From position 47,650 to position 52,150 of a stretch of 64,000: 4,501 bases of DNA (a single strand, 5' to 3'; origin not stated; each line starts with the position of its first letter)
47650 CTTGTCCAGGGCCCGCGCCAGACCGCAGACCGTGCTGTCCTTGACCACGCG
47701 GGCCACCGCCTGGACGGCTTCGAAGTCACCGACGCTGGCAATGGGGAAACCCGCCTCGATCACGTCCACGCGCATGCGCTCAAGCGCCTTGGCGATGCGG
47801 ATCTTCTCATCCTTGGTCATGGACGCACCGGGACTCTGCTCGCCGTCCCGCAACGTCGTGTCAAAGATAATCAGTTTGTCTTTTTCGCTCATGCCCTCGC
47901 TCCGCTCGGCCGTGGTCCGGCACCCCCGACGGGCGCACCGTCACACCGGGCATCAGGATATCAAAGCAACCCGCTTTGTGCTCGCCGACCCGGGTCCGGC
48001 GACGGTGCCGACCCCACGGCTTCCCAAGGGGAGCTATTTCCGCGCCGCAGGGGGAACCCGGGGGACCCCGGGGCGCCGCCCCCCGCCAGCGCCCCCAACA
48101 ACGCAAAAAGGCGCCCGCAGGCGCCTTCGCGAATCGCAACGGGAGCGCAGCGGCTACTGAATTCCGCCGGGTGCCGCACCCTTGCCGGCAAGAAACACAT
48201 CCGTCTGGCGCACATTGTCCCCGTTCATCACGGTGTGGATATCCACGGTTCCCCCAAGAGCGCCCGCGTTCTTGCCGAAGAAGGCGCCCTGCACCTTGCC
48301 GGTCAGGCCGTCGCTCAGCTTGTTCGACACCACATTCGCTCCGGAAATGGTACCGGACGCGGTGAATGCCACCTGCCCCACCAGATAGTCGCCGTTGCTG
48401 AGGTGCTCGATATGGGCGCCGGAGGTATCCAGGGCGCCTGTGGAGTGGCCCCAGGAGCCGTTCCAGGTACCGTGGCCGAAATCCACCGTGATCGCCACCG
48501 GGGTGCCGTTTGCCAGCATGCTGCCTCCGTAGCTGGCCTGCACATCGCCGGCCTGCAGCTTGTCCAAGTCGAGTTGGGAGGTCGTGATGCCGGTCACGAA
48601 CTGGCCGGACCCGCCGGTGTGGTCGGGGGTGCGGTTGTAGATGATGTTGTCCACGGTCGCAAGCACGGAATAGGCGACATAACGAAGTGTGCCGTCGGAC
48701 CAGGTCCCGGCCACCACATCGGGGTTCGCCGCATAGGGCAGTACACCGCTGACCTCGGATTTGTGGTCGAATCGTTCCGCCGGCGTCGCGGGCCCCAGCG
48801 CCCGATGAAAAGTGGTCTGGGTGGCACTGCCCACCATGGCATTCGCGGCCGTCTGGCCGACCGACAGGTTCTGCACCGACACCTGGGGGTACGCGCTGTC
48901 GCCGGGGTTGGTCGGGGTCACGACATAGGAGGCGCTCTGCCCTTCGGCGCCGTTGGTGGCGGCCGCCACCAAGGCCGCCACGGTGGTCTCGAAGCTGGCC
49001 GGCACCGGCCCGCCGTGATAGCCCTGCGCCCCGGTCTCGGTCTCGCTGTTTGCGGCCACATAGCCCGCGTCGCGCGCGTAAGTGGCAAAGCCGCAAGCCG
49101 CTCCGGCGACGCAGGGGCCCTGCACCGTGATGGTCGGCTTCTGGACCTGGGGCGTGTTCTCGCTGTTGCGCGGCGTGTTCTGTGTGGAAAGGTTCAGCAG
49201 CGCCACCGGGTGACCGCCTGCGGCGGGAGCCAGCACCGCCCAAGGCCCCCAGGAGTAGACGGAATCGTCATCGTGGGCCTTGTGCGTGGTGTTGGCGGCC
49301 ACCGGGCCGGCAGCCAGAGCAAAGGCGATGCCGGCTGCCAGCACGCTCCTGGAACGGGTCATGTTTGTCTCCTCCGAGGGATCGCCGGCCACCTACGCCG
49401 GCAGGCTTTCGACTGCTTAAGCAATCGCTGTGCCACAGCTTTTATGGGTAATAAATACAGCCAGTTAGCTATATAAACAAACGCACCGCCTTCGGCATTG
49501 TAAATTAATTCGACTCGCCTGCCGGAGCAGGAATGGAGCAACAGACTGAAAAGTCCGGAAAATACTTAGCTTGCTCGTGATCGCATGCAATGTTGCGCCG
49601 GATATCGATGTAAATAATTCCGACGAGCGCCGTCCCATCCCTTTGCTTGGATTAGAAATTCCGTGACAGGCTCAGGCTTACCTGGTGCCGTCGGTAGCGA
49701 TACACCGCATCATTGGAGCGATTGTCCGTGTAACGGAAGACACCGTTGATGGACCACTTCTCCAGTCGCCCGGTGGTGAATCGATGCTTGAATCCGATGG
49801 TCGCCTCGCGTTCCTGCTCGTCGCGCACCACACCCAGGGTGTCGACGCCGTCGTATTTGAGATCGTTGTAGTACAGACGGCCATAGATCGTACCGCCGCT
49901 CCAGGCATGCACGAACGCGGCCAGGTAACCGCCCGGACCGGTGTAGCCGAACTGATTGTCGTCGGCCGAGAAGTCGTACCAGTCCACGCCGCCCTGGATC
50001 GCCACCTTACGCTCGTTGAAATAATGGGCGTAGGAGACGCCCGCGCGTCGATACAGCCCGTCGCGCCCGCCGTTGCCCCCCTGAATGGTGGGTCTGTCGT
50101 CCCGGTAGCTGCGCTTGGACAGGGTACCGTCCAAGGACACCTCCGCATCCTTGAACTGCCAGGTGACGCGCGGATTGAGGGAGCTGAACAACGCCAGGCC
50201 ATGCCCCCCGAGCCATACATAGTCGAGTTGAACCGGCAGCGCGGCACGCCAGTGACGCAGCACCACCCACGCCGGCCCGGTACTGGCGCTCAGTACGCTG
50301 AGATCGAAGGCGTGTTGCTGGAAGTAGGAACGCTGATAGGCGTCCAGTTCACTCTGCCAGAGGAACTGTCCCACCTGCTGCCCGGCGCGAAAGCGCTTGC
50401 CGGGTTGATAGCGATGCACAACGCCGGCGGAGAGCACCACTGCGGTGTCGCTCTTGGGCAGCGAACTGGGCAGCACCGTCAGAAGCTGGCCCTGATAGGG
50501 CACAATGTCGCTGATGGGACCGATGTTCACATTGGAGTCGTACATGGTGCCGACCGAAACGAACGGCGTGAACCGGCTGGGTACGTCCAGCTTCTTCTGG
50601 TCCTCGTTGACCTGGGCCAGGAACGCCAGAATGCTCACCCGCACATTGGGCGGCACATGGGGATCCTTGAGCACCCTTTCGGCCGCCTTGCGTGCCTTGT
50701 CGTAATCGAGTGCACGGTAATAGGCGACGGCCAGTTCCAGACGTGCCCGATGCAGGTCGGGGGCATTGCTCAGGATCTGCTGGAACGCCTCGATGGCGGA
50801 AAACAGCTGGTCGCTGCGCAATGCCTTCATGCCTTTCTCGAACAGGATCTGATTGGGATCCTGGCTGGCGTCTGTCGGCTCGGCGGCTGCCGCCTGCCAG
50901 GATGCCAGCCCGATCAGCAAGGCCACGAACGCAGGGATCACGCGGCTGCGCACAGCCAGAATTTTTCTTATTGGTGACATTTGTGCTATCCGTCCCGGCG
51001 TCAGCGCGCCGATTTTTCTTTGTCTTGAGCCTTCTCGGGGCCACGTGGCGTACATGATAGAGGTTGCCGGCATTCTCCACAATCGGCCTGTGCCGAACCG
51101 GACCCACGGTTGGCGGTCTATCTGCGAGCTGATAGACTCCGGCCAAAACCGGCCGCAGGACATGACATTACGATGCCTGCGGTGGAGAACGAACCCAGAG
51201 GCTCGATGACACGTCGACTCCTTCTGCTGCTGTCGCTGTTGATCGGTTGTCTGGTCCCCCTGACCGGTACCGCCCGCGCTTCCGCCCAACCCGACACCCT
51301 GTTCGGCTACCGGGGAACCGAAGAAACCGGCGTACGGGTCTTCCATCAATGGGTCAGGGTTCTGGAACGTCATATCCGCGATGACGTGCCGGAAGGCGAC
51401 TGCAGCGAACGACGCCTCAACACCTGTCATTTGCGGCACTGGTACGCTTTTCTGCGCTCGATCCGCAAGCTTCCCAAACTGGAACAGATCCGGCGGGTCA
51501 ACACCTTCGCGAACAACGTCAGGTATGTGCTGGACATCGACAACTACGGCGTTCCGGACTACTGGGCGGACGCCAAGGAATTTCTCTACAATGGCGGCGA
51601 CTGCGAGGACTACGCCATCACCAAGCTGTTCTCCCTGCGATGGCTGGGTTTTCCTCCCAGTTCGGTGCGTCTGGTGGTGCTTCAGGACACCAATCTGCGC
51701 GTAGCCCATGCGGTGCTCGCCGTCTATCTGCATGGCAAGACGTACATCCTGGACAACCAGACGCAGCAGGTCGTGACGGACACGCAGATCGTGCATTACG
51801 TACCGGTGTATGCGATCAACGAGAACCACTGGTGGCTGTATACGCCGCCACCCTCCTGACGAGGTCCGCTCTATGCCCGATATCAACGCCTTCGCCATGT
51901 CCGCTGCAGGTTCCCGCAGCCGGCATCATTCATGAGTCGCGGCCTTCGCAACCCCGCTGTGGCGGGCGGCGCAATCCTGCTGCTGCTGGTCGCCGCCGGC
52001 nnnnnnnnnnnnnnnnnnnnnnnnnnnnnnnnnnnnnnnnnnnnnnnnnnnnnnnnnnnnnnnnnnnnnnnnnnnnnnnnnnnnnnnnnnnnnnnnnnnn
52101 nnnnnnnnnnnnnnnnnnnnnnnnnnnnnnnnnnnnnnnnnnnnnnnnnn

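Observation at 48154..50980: Slam-like TPR plus beta-barrel outer-membrane protein next to a non-lipidated TbpB-fold secreted protein: a putative Slam-dependent hemophore-type secretion pair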

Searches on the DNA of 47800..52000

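Call 74: search_rna_families(source=window, start=47800, end=52000, threshold=evalue, max_evalue=1)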
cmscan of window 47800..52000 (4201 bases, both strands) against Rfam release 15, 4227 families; matches with E-value up to 1: 0.
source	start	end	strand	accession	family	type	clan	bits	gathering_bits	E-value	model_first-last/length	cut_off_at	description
